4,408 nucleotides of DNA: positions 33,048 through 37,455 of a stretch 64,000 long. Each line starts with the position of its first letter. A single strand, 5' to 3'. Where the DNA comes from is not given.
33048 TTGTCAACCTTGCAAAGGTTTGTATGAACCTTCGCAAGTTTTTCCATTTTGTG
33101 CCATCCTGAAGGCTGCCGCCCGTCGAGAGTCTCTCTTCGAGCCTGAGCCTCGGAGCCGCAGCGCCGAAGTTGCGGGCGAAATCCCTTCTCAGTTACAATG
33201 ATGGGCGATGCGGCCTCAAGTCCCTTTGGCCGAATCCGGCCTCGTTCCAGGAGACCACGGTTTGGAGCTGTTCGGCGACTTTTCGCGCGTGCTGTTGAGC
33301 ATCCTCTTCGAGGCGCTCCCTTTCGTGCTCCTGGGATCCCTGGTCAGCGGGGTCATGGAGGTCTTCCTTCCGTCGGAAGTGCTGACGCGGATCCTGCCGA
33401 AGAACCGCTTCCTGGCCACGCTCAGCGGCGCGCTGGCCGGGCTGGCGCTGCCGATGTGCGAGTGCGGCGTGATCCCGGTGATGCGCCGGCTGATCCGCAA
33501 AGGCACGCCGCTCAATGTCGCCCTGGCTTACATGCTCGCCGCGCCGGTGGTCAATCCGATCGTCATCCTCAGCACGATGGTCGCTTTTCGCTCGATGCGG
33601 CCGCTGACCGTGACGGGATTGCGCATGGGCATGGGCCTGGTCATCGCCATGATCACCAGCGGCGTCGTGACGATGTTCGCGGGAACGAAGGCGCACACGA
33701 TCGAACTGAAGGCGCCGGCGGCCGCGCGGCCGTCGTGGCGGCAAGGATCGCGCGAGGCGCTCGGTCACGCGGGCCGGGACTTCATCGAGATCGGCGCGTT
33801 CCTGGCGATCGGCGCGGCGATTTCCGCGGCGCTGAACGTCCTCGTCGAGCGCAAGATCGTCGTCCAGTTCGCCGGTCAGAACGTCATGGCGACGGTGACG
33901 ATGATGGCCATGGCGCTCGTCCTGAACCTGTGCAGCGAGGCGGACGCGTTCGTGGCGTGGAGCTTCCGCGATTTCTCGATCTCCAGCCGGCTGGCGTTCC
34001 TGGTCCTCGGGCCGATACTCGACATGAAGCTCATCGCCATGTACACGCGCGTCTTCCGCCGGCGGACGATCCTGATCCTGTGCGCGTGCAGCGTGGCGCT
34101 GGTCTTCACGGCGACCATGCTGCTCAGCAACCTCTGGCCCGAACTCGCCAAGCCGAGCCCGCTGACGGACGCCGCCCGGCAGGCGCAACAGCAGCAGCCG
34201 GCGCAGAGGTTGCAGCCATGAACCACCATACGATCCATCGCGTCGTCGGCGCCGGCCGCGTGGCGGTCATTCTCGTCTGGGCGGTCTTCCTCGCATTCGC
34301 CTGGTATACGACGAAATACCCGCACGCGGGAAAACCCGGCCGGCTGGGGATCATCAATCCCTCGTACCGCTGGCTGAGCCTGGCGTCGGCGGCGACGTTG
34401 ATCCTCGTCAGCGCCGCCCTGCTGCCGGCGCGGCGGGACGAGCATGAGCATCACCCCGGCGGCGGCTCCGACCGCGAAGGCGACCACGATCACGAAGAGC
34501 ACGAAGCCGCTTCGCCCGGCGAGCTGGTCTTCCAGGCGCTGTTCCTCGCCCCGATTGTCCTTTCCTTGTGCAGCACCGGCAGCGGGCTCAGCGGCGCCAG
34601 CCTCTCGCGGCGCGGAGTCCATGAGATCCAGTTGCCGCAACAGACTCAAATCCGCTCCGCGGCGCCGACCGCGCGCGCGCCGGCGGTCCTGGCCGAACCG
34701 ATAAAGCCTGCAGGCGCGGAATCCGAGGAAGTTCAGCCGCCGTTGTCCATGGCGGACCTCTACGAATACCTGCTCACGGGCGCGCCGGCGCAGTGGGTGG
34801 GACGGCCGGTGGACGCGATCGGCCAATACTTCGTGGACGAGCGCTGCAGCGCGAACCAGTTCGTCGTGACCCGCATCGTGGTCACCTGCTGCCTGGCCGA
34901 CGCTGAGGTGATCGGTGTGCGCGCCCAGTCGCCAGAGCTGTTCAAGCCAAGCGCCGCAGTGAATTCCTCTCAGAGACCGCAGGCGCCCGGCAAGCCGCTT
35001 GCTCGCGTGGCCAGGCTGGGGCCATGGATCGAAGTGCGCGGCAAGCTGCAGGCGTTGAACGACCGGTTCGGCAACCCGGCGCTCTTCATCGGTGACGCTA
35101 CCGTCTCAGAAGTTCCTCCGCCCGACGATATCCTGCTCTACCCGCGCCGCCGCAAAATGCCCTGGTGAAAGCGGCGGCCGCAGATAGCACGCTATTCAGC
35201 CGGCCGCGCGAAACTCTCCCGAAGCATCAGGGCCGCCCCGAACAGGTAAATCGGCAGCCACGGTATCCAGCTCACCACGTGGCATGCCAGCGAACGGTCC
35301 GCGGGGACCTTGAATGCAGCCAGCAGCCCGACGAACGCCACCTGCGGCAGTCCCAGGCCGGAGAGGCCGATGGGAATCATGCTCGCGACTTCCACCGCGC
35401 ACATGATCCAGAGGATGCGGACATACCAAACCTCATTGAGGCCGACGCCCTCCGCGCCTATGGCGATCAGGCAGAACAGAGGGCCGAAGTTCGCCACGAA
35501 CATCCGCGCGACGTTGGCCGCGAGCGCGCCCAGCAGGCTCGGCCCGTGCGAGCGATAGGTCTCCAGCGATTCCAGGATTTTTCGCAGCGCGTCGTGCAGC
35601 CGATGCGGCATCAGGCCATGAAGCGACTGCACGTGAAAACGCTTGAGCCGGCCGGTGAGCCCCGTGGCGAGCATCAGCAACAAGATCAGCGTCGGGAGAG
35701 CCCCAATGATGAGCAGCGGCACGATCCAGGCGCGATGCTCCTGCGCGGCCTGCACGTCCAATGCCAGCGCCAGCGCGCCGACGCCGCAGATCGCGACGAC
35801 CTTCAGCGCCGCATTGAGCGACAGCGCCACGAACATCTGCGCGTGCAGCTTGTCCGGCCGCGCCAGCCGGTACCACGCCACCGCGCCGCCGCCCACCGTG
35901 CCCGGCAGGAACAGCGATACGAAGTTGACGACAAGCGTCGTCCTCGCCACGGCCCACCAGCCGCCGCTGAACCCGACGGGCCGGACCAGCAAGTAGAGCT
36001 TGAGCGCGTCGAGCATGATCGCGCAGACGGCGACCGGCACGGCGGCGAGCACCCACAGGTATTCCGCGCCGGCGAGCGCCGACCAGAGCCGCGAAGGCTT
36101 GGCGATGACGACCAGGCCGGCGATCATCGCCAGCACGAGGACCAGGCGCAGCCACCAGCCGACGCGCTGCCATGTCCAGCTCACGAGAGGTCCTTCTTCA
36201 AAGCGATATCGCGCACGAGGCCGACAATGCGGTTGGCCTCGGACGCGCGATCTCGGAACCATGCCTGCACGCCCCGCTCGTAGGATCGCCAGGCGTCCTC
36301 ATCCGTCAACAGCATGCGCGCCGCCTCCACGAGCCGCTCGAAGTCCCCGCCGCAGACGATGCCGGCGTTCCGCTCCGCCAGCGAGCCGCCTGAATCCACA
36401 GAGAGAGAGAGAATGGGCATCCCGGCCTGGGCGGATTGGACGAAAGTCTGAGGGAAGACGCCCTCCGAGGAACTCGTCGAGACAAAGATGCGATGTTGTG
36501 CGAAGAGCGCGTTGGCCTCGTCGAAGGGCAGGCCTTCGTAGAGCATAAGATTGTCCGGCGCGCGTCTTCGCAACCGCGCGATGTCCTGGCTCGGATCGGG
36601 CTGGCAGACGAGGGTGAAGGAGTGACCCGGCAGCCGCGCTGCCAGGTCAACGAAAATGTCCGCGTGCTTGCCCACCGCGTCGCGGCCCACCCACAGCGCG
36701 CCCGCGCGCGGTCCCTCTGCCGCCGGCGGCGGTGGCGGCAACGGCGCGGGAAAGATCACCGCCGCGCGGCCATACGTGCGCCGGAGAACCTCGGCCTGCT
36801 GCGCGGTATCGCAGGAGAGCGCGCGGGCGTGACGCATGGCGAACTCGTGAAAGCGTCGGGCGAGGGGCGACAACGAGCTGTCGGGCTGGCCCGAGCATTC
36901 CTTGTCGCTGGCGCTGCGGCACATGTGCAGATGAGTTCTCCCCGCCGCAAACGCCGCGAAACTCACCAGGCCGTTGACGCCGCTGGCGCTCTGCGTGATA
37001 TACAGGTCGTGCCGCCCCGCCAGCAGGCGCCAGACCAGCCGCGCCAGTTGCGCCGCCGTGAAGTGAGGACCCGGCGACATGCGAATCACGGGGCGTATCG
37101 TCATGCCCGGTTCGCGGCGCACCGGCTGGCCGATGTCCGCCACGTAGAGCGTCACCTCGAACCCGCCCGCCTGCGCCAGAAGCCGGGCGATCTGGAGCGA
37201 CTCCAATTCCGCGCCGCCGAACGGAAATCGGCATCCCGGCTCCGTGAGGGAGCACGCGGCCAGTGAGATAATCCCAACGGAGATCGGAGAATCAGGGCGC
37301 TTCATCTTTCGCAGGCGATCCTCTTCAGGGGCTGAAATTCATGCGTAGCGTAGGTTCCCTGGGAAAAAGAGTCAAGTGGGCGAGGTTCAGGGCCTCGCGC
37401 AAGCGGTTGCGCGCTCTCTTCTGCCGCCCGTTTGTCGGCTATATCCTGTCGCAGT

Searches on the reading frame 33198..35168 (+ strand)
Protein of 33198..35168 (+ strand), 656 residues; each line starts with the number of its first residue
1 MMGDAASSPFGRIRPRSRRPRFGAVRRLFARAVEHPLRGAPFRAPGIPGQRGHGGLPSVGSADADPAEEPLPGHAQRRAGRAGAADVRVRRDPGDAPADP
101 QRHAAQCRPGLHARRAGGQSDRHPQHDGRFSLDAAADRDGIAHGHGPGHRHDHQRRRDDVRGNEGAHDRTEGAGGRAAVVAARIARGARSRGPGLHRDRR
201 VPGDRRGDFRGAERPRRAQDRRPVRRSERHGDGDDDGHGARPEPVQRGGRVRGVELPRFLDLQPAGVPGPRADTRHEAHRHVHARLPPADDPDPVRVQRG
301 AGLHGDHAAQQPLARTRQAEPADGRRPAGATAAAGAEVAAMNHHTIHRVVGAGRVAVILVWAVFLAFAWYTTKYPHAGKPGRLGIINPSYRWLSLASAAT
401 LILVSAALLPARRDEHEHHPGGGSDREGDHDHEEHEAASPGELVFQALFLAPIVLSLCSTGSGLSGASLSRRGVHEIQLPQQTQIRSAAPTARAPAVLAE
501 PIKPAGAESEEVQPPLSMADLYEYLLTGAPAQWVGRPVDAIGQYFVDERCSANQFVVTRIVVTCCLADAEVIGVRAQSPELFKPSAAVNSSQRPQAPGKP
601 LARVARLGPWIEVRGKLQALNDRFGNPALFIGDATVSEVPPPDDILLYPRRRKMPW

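Call 11: search_protein_families(library=pfam, proteins=[window:33198-35168:+], max_evalue=0.01)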
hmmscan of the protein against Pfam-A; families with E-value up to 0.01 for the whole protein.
window:33198-35168:+ (656 aa): 2 families
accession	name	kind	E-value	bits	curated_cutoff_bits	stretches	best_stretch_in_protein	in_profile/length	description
PF21537.2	DUF1980_C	-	1.3e-09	38.3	25.9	1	527-580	39-92/141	DUF1980 C-terminal domain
PF09323.15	DUF1980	-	0.0032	18.3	25.9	1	386-475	26-110/110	DUF1980 N-terminal domain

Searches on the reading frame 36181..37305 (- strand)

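Call 11: search_protein_families(library=pfam, proteins=[window:36181-37305:-], max_evalue=0.01)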
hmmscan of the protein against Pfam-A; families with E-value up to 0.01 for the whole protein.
window:36181-37305:- (374 aa): 5 families
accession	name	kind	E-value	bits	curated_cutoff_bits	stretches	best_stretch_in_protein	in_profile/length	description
PF13579.12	Glyco_trans_4_4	-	3.9e-09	37.5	29.7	1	30-184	1-152/158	Glycosyl transferase 4-like domain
PF13439.12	Glyco_transf_4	-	2.8e-07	31.1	28.5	1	30-181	2-155/170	Glycosyltransferase Family 4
PF13692.12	Glyco_trans_1_4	-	5.8e-07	30.3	27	1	204-335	5-142/142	Glycosyl transferases group 1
PF13524.12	Glyco_trans_1_2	-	0.00087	19.7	25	1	218-354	5-133/144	Glycosyl transferase-like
PF00534.26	Glycos_transf_1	-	0.0098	15.9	26.4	0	248-337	70-160/172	Glycosyl transferases group 1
